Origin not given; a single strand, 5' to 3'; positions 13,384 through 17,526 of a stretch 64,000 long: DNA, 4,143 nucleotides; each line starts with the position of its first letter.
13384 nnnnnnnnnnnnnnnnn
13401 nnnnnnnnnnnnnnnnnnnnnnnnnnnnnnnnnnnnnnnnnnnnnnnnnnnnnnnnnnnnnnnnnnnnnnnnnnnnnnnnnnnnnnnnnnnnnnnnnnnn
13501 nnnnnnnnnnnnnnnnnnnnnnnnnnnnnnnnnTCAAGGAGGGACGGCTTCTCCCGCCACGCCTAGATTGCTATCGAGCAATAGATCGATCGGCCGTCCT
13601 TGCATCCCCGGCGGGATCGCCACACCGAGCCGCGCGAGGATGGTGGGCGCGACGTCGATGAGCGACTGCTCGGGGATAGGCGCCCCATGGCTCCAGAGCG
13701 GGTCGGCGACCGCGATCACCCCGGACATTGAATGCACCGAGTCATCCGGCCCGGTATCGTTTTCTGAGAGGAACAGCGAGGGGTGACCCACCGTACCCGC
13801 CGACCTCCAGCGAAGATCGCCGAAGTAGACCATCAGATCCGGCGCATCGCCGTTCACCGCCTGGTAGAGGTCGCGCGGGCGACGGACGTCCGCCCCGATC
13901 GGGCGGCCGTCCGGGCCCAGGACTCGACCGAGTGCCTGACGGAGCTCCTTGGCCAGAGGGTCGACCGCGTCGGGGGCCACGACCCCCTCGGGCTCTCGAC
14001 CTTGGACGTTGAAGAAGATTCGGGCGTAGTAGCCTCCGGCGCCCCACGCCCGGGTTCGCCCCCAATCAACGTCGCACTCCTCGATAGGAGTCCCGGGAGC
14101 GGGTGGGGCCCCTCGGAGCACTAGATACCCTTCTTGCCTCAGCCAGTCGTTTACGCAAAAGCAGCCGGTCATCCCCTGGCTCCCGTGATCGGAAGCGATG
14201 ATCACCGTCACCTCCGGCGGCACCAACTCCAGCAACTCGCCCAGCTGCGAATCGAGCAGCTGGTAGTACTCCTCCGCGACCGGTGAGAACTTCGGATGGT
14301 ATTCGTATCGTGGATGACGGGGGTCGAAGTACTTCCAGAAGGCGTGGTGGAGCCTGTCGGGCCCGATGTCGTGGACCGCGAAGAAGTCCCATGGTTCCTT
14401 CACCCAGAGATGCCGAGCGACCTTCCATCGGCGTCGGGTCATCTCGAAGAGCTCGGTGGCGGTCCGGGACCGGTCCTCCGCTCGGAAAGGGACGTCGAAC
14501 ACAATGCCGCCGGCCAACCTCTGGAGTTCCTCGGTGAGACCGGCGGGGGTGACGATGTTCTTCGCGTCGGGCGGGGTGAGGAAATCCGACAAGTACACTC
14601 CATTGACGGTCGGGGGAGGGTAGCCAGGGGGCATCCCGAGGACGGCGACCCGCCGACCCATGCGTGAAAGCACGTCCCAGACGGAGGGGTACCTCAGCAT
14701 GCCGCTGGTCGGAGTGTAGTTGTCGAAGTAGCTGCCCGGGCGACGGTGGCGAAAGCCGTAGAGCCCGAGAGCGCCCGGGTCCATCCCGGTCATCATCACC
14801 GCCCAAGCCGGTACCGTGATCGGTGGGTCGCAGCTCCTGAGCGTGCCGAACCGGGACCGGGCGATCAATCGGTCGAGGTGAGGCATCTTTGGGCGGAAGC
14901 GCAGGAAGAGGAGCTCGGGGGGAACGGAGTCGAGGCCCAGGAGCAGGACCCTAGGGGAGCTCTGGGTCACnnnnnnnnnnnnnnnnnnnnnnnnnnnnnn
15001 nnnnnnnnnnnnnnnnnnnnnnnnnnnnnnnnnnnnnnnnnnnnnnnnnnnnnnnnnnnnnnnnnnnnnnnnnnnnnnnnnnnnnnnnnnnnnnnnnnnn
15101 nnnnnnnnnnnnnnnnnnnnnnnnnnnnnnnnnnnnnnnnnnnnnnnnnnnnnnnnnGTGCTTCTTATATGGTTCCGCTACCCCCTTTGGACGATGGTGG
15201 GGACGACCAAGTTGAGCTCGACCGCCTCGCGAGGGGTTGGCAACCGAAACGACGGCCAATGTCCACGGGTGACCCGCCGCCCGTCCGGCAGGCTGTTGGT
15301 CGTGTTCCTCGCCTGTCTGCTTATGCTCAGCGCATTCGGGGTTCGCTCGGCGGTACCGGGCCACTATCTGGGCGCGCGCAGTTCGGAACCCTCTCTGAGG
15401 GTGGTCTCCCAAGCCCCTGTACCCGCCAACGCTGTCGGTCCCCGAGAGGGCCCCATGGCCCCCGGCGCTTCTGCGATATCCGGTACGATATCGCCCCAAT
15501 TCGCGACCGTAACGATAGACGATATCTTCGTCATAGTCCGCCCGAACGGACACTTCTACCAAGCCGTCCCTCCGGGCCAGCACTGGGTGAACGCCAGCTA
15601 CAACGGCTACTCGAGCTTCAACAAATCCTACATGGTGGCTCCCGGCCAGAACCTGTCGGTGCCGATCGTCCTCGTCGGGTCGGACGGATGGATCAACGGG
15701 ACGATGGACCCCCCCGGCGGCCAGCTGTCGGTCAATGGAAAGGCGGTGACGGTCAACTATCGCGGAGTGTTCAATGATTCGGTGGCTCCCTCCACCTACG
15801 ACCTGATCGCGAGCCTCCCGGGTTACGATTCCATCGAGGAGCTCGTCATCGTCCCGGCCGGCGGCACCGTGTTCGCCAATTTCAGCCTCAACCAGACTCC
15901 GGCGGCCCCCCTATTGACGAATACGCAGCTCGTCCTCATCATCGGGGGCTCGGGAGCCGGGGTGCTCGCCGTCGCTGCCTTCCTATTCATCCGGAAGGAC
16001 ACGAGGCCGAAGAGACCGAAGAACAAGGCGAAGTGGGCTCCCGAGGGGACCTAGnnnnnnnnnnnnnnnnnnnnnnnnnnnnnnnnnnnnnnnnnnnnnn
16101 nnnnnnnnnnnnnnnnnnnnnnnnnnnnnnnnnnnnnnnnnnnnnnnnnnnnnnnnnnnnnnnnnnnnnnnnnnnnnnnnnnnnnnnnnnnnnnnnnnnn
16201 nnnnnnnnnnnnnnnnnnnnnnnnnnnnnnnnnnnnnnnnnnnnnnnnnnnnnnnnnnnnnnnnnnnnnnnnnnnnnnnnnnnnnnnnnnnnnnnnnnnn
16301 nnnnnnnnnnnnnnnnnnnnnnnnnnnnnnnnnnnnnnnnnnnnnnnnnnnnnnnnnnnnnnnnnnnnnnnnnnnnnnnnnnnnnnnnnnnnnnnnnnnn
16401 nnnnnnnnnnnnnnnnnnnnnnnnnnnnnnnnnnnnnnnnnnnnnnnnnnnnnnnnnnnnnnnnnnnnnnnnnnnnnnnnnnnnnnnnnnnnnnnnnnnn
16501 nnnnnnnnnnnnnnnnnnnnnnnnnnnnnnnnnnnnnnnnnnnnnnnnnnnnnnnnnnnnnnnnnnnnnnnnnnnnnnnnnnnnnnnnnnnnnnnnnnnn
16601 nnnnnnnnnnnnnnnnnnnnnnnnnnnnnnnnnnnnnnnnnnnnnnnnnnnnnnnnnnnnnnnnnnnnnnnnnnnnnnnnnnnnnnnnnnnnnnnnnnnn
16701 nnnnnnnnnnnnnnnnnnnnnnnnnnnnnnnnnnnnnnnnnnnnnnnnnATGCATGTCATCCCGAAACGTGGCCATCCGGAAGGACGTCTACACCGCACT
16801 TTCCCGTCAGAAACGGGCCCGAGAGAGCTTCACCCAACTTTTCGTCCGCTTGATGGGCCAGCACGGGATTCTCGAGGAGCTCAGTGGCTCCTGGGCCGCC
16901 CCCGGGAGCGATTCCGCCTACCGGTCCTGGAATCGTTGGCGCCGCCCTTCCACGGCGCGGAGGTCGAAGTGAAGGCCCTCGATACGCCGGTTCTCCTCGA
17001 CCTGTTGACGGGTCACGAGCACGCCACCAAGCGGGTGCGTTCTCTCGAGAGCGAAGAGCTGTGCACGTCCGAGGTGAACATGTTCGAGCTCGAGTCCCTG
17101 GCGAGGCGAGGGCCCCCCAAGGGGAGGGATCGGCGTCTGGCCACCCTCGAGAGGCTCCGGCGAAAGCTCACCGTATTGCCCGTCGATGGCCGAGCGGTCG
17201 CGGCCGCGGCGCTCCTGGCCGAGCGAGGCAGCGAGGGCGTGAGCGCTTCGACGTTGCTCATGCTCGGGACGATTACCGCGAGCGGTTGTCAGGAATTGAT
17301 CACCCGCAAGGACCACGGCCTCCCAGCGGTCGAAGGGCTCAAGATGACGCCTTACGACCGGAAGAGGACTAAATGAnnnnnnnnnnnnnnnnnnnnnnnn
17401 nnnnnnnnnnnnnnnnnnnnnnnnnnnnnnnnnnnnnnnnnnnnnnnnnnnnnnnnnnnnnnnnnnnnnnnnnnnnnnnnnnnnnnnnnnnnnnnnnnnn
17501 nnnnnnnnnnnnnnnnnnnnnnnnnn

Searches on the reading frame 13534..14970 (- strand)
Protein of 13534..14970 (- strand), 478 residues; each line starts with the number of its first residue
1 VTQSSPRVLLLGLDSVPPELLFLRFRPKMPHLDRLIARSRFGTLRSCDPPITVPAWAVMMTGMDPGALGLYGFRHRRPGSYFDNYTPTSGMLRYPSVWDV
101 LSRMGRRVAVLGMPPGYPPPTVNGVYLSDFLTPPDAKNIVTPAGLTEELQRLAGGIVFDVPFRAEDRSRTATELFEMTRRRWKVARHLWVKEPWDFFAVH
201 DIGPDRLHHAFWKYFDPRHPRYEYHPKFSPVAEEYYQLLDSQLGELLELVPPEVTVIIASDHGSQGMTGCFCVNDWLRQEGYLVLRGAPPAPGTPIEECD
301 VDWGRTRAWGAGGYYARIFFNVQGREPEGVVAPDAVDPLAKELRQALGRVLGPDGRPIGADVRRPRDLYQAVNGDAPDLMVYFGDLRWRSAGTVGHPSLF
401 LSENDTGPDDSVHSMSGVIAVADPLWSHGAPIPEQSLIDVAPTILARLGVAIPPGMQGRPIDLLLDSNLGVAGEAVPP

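Call 6: search_protein_families(library=pfam, proteins=[window:13534-14970:-])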
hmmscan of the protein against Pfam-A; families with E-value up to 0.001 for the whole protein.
window:13534-14970:- (478 aa): 1 family
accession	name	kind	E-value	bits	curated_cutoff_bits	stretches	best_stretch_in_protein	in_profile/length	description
PF01663.27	Phosphodiest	-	7.3e-40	138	23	1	8-397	1-330/342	Type I phosphodiesterase / nucleotide pyrophosphatase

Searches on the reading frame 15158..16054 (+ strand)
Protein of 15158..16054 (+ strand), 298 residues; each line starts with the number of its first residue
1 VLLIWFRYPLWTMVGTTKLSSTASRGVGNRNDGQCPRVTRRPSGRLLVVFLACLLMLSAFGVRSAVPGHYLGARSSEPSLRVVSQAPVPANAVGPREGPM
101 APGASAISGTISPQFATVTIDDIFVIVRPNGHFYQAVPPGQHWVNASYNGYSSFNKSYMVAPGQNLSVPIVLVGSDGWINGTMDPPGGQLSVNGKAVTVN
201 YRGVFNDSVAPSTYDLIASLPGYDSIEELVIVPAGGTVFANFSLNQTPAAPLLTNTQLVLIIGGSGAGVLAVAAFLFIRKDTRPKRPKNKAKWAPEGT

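Call 29: search_protein_families(library=pfam, proteins=[window:15158-16054:+])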
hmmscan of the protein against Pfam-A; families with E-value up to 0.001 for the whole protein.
window:15158-16054:+ (298 aa): 3 families
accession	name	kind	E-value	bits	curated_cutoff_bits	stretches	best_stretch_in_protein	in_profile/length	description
PF13620.12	CarboxypepD_reg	-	1.2e-10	42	32.3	1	117-172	18-81/82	Carboxypeptidase regulatory-like domain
PF12985.13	DUF3869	-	2.3e-05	24.9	24.5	0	115-159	24-68/85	Domain of unknown function (DUF3869)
PF08308.17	PEGA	-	0.00036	20.8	20.8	0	136-172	31-67/71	PEGA domain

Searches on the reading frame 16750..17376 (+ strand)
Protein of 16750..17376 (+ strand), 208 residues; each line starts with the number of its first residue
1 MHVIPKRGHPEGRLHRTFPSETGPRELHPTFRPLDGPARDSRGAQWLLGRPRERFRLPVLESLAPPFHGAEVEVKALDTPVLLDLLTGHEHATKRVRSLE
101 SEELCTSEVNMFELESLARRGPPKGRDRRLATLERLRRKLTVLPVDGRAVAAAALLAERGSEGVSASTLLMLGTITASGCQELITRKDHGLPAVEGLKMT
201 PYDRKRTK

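Call 29: search_protein_families(library=pfam, proteins=[window:16750-17376:+])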
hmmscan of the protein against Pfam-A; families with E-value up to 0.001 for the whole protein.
window:16750-17376:+ (208 aa): 1 family
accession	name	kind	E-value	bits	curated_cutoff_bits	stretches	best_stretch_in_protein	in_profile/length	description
PF01850.27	PIN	-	9.1e-11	42.9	23.6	1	77-181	3-106/120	PIN domain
